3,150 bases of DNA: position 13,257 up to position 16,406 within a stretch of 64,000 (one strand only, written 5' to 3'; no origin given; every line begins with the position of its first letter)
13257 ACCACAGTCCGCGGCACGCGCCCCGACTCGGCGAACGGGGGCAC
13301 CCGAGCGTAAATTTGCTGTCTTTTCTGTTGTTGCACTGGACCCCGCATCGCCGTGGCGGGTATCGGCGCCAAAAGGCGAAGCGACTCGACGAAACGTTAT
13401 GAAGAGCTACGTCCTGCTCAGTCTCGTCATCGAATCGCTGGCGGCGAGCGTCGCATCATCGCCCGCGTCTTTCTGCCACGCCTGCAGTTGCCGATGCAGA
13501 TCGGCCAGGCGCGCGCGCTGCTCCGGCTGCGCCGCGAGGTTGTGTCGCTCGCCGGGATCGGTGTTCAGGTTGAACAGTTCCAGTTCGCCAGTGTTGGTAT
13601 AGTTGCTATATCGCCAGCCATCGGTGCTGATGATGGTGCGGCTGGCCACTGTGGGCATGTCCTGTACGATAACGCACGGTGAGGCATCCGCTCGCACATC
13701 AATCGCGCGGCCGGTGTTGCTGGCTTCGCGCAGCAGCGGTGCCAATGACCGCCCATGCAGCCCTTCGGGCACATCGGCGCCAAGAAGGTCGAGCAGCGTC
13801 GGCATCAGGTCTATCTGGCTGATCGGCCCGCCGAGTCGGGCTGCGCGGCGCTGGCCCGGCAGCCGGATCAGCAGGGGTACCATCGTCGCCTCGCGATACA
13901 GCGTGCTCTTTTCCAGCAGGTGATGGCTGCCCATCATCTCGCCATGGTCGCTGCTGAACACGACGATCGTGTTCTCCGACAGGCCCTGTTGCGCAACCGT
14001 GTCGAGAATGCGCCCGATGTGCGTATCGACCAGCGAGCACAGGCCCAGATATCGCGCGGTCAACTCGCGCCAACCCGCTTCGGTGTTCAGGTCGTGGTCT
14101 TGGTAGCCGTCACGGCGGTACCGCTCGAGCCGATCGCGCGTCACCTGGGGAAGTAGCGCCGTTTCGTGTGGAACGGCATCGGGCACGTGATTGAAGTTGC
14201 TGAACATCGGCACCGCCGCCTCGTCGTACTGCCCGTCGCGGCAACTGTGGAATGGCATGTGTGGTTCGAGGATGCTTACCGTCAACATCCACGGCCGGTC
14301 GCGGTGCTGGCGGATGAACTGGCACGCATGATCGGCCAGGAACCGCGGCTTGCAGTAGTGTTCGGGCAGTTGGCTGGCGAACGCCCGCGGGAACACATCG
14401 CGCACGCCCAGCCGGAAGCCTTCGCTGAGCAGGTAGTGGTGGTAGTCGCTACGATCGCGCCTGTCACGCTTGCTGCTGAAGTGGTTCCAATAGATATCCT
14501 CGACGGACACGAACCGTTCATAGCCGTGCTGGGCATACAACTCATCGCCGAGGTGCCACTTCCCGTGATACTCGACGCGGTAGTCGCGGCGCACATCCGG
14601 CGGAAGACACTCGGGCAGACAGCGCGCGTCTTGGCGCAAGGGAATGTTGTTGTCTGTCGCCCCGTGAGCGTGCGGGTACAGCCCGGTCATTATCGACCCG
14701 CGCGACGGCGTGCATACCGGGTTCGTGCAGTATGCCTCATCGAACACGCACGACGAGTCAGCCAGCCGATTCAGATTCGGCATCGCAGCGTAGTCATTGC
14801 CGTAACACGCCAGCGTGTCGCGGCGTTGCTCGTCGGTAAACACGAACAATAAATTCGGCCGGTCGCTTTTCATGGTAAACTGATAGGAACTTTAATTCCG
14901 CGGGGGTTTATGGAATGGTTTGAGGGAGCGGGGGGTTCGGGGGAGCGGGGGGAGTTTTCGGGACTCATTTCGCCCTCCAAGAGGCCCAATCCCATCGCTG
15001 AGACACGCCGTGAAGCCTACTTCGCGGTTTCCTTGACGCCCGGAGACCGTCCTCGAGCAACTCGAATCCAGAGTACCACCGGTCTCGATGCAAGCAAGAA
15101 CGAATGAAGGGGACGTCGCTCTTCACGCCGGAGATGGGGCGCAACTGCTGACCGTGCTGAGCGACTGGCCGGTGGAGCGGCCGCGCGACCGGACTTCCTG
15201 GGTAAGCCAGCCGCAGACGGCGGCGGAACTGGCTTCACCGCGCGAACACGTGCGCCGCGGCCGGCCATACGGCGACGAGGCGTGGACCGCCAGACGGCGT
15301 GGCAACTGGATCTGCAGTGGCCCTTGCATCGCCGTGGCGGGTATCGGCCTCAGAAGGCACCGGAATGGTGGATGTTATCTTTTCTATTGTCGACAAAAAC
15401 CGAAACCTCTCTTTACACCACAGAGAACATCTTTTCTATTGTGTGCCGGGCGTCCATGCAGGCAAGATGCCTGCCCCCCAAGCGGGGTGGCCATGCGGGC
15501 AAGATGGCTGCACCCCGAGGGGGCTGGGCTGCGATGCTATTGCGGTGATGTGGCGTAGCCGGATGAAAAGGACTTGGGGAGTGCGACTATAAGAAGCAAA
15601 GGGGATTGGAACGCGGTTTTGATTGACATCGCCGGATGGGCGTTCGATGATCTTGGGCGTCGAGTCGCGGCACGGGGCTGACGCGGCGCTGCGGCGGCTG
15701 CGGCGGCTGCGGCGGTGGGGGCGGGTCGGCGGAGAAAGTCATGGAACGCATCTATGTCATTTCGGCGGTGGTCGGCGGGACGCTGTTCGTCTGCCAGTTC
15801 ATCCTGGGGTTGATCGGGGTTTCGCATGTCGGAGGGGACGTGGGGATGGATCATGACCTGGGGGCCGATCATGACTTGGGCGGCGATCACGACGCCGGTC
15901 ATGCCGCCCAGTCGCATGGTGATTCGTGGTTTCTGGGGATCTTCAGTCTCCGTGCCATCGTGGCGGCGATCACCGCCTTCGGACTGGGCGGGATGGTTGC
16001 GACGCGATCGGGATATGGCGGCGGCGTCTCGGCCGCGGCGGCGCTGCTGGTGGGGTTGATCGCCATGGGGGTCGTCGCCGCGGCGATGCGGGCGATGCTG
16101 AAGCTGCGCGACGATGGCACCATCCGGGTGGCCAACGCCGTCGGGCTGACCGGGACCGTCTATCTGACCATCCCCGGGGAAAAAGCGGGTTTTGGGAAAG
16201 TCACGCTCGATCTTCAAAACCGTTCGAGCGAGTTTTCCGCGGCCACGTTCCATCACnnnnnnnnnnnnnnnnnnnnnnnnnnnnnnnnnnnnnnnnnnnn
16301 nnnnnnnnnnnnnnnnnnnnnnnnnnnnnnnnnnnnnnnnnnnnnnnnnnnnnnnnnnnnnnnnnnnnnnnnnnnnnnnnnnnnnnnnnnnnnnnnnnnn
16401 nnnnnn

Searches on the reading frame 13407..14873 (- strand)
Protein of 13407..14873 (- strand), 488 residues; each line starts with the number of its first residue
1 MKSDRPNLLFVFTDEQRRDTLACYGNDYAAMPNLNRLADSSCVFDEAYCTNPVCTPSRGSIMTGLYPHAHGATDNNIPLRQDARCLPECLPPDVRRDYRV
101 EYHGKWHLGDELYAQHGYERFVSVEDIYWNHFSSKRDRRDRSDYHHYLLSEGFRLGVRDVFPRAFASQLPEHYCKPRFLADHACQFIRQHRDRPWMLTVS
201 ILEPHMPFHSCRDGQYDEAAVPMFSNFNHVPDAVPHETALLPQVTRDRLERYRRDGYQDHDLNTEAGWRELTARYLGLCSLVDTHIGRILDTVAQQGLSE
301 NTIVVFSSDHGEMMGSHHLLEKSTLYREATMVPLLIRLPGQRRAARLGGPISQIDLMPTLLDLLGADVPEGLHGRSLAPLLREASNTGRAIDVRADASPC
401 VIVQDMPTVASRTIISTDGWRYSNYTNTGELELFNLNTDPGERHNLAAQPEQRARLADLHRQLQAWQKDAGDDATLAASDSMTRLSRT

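Call 26: search_protein_families(library=pfam, proteins=[window:13407-14873:-], max_evalue=0.01)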
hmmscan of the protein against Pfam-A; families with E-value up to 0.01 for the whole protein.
window:13407-14873:- (488 aa): 5 families
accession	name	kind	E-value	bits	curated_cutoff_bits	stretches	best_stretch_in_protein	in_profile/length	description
PF00884.28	Sulfatase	-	1.6e-52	179.1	25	1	6-366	1-301/301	Sulfatase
PF16347.10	SGSH_C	-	9.4e-17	62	29.3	1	315-468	1-153/154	N-sulphoglucosamine sulphohydrolase, C-terminal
PF01663.27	Phosphodiest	-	2.5e-12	47.5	23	2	29-84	18-74/342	Type I phosphodiesterase / nucleotide pyrophosphatase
PF02995.22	DUF229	-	0.00036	19.8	25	1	268-341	299-370/496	Protein of unknown function (DUF229)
PF14707.11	Sulfatase_C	-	0.0054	17.7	30.9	0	433-470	58-96/127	C-terminal region of aryl-sulfatase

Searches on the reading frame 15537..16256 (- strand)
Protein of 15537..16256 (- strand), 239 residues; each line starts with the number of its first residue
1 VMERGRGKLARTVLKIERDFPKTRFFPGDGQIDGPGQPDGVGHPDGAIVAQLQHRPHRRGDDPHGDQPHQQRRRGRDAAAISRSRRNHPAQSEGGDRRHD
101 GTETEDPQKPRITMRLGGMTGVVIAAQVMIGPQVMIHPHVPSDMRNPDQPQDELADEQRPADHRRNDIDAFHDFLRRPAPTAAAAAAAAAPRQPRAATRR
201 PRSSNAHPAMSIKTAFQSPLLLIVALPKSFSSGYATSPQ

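Call 94: search_protein_families(library=pfam, proteins=[window:15537-16256:-], max_evalue=0.001)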
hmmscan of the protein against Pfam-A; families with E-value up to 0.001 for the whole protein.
window:15537-16256:- (239 aa): 0 families
